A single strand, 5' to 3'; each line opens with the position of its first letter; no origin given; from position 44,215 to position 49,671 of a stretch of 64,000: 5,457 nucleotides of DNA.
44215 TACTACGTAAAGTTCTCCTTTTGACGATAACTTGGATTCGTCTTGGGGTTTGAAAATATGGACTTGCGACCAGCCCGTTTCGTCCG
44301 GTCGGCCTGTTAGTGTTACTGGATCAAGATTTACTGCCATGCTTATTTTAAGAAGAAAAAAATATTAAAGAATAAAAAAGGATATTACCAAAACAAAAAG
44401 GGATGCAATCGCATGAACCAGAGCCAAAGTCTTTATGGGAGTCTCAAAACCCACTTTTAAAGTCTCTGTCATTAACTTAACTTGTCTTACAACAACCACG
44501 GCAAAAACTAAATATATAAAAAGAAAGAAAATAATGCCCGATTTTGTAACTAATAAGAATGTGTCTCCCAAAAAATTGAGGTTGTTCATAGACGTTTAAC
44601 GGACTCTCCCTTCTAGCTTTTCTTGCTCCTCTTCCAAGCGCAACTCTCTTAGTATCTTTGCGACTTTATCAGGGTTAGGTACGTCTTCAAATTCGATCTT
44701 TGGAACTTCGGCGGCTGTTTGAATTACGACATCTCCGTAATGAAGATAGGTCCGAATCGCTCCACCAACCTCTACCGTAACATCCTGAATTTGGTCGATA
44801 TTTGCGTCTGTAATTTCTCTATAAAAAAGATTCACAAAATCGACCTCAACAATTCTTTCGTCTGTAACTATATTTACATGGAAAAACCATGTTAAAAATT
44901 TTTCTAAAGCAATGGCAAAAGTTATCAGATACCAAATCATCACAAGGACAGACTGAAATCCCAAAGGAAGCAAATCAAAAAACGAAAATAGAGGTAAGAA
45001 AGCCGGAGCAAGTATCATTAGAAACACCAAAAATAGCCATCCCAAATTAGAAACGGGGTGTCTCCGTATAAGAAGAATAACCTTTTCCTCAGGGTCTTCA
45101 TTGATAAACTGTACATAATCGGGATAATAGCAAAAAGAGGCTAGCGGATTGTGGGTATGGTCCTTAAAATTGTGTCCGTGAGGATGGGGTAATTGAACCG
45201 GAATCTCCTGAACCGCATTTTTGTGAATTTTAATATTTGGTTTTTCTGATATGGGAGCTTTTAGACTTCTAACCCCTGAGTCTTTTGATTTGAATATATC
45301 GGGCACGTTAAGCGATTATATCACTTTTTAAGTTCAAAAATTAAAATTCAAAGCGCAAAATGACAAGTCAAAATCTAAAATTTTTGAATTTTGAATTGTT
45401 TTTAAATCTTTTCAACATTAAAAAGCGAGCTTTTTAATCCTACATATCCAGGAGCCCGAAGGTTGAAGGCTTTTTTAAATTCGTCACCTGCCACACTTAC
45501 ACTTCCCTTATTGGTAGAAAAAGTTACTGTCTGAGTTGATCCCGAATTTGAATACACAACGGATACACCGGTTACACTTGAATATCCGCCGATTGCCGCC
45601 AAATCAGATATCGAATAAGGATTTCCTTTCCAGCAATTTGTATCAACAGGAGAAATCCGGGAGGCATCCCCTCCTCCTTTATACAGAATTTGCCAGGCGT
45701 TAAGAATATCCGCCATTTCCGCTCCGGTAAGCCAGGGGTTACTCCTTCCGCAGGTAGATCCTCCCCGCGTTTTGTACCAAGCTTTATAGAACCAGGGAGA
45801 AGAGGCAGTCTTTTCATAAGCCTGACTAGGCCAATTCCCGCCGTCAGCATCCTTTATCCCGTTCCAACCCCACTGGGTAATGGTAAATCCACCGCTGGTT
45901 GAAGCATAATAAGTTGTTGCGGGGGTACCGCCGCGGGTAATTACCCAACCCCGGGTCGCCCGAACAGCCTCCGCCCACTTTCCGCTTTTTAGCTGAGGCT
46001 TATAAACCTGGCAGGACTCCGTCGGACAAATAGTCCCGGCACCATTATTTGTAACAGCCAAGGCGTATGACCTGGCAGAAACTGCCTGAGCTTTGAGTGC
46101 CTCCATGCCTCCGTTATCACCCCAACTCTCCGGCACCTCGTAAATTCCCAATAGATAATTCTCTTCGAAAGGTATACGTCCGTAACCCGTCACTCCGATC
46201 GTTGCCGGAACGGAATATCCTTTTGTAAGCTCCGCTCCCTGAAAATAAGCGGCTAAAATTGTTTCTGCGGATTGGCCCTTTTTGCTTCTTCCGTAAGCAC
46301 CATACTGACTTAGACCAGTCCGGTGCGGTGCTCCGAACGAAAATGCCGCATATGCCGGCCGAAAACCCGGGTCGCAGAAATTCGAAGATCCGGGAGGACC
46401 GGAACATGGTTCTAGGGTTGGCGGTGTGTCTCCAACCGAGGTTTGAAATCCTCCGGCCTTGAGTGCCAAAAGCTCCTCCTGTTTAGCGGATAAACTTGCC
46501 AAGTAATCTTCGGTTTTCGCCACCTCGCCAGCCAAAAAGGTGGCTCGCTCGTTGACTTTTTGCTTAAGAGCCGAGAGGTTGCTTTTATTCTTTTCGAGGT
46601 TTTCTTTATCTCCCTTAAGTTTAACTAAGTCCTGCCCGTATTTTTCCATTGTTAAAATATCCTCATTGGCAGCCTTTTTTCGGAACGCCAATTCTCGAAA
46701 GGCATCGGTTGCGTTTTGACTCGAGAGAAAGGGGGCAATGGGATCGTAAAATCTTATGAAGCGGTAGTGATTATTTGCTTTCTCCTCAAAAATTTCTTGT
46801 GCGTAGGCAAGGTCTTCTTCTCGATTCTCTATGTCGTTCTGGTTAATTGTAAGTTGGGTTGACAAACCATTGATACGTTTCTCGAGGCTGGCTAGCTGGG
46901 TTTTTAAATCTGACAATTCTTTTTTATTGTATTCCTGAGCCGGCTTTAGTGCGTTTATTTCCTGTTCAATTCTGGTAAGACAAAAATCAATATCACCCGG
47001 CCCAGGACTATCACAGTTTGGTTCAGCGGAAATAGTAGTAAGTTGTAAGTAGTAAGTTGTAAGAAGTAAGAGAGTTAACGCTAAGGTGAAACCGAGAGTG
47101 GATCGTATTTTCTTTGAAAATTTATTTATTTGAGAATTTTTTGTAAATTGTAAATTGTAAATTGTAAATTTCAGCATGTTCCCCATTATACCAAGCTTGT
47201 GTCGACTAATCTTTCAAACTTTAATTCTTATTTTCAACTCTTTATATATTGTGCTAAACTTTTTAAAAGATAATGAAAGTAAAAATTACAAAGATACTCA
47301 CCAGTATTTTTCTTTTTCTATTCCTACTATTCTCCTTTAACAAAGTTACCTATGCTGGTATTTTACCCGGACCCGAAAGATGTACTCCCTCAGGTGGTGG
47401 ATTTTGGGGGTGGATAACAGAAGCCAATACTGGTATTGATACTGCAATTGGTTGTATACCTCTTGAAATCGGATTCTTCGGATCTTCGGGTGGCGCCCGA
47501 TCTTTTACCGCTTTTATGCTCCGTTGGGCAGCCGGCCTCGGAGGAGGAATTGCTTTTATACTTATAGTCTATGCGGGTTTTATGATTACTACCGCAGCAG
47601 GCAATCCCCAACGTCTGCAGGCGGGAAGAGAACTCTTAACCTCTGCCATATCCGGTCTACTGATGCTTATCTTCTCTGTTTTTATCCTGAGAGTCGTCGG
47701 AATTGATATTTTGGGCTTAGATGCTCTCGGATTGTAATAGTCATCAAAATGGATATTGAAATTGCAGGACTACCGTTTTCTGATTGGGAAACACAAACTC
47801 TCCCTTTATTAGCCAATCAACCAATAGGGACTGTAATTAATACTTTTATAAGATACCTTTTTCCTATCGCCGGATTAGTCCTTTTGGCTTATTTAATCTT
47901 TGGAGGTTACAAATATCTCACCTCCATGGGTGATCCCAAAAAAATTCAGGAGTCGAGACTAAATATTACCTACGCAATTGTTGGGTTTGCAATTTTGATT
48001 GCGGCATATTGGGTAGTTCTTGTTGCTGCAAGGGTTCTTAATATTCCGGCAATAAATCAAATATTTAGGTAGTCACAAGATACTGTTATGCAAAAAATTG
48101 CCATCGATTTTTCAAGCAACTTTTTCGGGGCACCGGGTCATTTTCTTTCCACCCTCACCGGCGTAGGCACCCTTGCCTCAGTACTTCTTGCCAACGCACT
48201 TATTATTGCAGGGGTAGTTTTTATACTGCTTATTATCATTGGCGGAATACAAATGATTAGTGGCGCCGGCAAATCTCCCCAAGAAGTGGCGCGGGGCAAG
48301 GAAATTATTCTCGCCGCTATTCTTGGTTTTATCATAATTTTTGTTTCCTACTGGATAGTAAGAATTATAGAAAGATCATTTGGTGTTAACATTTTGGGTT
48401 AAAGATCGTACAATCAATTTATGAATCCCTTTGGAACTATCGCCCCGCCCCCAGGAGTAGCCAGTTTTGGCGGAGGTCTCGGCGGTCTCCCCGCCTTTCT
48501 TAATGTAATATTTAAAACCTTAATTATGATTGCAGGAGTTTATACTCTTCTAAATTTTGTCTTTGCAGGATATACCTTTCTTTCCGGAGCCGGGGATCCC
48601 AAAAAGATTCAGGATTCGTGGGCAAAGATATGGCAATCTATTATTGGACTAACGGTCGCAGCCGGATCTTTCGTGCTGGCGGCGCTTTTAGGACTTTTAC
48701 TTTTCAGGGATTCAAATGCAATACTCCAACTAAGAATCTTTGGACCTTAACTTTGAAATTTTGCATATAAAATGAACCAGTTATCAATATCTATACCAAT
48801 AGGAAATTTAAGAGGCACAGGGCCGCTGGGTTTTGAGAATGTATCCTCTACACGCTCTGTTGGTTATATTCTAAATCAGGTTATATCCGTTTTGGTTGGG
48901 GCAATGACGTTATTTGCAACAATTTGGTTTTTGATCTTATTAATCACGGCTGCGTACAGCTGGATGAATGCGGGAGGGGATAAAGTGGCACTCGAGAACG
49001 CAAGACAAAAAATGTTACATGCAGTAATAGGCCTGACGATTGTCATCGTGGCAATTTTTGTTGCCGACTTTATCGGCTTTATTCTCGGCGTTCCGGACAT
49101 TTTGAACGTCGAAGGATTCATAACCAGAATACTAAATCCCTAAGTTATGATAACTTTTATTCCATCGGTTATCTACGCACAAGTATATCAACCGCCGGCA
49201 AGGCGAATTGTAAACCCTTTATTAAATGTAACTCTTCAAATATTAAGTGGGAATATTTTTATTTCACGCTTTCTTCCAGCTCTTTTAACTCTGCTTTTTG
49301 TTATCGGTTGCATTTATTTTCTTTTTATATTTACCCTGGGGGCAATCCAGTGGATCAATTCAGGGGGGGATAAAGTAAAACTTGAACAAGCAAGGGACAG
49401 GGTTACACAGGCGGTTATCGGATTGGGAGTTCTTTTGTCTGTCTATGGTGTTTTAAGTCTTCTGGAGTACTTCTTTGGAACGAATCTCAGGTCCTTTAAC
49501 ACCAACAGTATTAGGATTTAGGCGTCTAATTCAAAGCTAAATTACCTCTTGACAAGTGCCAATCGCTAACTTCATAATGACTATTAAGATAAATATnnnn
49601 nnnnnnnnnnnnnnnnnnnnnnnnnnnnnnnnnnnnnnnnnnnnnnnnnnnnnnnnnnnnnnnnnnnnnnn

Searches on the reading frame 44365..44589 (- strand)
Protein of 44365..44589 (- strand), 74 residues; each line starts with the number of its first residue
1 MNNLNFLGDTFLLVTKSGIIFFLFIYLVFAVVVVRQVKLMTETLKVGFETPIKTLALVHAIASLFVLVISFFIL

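Call 8: search_protein_families(library=pfam, proteins=[window:44365-44589:-], max_evalue=0.1)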
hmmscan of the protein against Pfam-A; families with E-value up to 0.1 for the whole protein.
window:44365-44589:- (74 aa): 1 family
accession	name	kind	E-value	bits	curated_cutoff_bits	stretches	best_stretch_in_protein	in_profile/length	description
PF18901.5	DUF5657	-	4.2e-18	65.7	25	1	15-74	2-61/61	Family of unknown function (DUF5657)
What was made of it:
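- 44365..44589 (-): 74-aa DUF5657 small membrane protein in the conserved divergent operon. PF18901, E 4e-18 (call 8).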

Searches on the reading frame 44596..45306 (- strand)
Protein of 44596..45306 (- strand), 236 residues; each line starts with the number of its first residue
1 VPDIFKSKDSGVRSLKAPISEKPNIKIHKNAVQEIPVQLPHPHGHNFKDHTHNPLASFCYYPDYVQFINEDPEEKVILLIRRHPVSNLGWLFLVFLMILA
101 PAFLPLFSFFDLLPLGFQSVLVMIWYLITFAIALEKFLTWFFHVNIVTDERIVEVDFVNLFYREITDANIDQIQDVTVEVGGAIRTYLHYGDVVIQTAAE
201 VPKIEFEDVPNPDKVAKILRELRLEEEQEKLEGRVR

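Call 8: search_protein_families(library=pfam, proteins=[window:44596-45306:-], max_evalue=0.1)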
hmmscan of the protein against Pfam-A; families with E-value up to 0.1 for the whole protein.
window:44596-45306:- (236 aa): 1 family
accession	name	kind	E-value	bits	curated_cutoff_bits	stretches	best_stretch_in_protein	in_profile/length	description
PF03703.20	bPH_2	-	0.00057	20.5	22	1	161-218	20-77/78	Bacterial PH domain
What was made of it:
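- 44596..45306 (-): 236-aa membrane protein with a bacterial PH (bPH_2) domain, in the conserved divergent operon. PF03703, E 6e-4, below the cut-off (call 8).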

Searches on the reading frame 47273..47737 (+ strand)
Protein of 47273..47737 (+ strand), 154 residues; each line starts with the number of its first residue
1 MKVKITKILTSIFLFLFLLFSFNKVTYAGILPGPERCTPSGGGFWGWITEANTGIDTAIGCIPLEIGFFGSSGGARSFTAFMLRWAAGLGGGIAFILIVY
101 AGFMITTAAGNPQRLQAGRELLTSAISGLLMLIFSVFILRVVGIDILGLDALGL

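Call 3: search_protein_families(library=pfam, proteins=[window:47273-47737:+], max_evalue=1)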
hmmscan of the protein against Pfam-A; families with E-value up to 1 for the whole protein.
window:47273-47737:+ (154 aa): 1 family
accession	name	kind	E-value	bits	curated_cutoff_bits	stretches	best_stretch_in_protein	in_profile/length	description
PF18895.5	T4SS_pilin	-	8.8e-06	26.2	26.6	1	84-141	14-70/71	Type IV secretion system pilin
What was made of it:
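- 47273..47737 (+): Pilin-like p1 (154 aa). The only paralogue with a signal-like N-terminus. It also has an extra ~60-aa Gly/Trp-rich segment with two Cys. It is the one member that is duplicated in some genomes. T4SS_pilin 26.2 bits against cut-off 26.6 (call 3).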

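Call 88: search_solved_structures(query=A1, max_evalue=10, show_alignments=2)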
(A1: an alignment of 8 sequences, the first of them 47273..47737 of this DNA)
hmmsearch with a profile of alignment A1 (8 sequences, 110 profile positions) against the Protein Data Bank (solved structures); distinct sequences matched with E-value up to 10: 13.
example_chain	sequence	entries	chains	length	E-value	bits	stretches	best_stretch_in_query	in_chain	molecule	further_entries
7rmx_A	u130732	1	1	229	0.0052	20.1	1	37-73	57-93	Tunable symmetric protein, D_3_212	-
7rmy_A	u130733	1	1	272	0.02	18.2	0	44-78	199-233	De Novo designed tunable homodimer, D_3-337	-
7zm5_A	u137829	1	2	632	0.03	17.7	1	14-75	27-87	Attachment glycoprotein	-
4o9r_A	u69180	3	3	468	0.98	12.8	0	13-62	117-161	Smoothened homolog/Soluble cytochrome b562 chimeric protein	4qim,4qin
4jkv_A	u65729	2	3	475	1.6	12.2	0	13-62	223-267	Soluble cytochrome b562, Smoothened homolog | Cytochrome b(562),Smoothened homolog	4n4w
5v56_A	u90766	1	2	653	1.6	12.1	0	13-62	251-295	Smoothened homolog,Flavodoxin,Smoothened homolog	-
5v57_A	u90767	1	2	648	1.7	12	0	13-62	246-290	Smoothened homolog,Flavodoxin,Smoothened homolog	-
6ot0_R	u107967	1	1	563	1.7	12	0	13-62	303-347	Smoothened homolog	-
6xbl_R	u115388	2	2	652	2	11.8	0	13-62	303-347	Smoothened homolog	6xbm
6xbk_R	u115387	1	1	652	2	11.8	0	13-62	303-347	Smoothened homolog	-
6o3c_A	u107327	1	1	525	2.5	11.5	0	14-62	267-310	Smoothened homolog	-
6xbj_R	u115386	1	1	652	4.2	10.8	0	13-62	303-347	Smoothened homolog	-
8cxo_A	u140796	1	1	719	6.7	10.1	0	14-62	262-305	Smoothened homolog, GlgA glycogen synthase chimera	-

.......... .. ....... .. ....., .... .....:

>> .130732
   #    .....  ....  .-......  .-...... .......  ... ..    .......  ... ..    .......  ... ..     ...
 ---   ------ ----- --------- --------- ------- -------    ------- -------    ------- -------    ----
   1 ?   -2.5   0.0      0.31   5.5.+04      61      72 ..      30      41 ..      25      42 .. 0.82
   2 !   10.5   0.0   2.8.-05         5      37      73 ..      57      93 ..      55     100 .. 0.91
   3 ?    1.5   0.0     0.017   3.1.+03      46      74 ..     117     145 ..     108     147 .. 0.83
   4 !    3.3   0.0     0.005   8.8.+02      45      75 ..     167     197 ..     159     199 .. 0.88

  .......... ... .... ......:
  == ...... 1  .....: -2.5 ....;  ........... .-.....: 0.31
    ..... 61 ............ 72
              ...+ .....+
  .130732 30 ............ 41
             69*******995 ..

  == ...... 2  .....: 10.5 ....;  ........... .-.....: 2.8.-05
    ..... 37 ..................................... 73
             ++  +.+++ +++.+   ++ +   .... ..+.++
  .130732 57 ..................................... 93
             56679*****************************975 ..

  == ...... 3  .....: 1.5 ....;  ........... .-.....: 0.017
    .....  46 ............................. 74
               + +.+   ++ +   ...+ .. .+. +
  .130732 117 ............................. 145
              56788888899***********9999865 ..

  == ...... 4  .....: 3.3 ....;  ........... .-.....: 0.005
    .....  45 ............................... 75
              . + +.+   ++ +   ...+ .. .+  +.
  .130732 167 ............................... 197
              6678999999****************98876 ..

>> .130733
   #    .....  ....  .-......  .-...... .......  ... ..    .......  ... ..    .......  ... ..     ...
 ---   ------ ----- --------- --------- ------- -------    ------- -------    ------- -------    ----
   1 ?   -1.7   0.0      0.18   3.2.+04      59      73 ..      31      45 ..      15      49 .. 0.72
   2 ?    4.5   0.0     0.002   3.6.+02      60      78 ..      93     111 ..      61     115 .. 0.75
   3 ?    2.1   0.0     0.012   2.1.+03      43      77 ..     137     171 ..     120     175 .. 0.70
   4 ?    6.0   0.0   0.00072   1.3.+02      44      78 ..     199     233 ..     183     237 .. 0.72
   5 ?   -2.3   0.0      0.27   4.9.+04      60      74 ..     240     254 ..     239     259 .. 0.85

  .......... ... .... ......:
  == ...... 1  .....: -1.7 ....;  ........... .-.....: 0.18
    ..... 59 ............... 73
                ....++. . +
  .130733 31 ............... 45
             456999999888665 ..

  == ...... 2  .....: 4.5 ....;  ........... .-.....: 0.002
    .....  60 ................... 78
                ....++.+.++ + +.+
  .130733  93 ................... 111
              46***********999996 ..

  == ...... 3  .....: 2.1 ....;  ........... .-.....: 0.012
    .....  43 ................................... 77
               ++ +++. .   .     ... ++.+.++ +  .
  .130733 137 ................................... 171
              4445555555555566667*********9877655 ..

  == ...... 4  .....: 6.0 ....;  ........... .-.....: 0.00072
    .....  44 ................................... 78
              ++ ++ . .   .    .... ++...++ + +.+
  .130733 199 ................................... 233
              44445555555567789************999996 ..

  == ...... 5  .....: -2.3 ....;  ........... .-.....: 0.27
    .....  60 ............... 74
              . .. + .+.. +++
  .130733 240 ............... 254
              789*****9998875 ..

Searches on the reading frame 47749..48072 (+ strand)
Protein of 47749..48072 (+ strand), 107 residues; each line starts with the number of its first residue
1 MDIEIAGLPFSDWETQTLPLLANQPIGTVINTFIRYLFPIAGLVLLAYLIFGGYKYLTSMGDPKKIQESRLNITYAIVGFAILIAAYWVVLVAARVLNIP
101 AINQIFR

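Call 3: search_protein_families(library=pfam, proteins=[window:47749-48072:+], max_evalue=1)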
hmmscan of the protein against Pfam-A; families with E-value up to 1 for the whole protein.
window:47749-48072:+ (107 aa): 1 family
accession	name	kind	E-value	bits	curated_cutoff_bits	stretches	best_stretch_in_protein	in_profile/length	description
PF18895.5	T4SS_pilin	-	1.3e-10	41.7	26.6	1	24-89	3-67/71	Type IV secretion system pilin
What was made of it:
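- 47749..48072 (+): Pilin-like p2 (107 aa). T4SS_pilin 41.7 bits (call 3).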

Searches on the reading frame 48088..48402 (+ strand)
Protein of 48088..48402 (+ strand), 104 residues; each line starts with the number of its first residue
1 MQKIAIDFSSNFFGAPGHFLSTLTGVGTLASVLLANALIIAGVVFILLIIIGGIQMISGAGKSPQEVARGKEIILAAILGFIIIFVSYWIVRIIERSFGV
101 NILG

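Call 3: search_protein_families(library=pfam, proteins=[window:48088-48402:+], max_evalue=1)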
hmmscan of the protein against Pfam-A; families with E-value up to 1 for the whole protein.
window:48088-48402:+ (104 aa): 4 families
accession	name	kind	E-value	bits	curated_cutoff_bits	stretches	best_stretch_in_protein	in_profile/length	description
PF18895.5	T4SS_pilin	-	2e-08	34.6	26.6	1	26-93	5-70/71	Type IV secretion system pilin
PF16983.11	MFS_MOT1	-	0.04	14.7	30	1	17-90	11-86/111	Molybdate transporter of MFS superfamily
PF09933.14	DUF2165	-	0.066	13.7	24.9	1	37-87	65-116/157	Predicted small integral membrane protein (DUF2165)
PF04246.17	RseC_MucC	-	0.39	11.1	24.4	1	32-98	62-118/130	Positive regulator of sigma(E), RseC/MucC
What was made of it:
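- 48088..48402 (+): Pilin-like p3 (104 aa). T4SS_pilin 34.6 bits (call 3).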

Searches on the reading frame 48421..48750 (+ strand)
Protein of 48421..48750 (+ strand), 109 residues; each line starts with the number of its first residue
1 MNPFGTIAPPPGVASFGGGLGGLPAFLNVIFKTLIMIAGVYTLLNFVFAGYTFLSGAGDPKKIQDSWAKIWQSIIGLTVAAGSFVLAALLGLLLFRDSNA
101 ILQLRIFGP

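Call 3: search_protein_families(library=pfam, proteins=[window:48421-48750:+], max_evalue=1)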
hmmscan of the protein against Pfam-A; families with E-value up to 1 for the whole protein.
window:48421-48750:+ (109 aa): 3 families
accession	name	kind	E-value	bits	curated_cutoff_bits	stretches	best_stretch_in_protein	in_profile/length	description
PF18895.5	T4SS_pilin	-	0.0018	18.8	26.6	1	23-81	5-62/71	Type IV secretion system pilin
PF19862.4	DUF6336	-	0.017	15.9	25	1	26-103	42-114/128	Family of unknown function (DUF6336)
PF11676.13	DUF3272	-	0.31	11.8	25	1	79-97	23-41/61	Protein of unknown function (DUF3272)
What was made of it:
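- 48421..48750 (+): Pilin-like p4 (109 aa). T4SS_pilin 18.8 bits, sub-threshold (call 3).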

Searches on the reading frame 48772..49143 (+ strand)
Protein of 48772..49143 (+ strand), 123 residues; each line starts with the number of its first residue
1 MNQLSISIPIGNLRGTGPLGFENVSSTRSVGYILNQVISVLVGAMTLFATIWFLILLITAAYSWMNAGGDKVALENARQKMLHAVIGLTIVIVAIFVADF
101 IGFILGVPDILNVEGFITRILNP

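Call 3: search_protein_families(library=pfam, proteins=[window:48772-49143:+], max_evalue=1)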
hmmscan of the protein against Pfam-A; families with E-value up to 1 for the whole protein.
window:48772-49143:+ (123 aa): 3 families
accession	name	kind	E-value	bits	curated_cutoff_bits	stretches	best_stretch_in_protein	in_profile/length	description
PF18895.5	T4SS_pilin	-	0.0039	17.7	26.6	1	32-101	7-71/71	Type IV secretion system pilin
PF03929.21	PepSY_TM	-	0.0078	16.5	28.8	1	46-98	138-196/295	PepSY-associated TM region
PF06664.17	WLS-like_TM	-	0.01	15.6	28.3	1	40-97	150-207/247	Wntless-like, transmembrane domain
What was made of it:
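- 48772..49143 (+): Pilin-like p5 (123 aa). T4SS_pilin 17.7 bits, sub-threshold (call 3).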

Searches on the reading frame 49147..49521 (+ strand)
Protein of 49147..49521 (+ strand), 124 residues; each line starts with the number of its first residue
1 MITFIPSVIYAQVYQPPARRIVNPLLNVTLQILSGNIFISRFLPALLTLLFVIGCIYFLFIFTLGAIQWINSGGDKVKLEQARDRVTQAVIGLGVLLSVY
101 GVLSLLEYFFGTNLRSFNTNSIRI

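Call 3: search_protein_families(library=pfam, proteins=[window:49147-49521:+], max_evalue=1)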
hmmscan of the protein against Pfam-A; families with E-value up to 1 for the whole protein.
window:49147-49521:+ (124 aa): 2 families
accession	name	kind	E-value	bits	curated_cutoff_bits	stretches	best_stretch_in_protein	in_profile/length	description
PF18895.5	T4SS_pilin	-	6.2e-06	26.6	26.6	1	42-105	8-70/71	Type IV secretion system pilin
PF24781.2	FANCA_helical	-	0.36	11.7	28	1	31-52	29-50/82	FANCA helical domain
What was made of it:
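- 49147..49521 (+): Pilin-like p6 (124 aa), the closest paralogue of p7. T4SS_pilin 26.6 bits (call 3).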
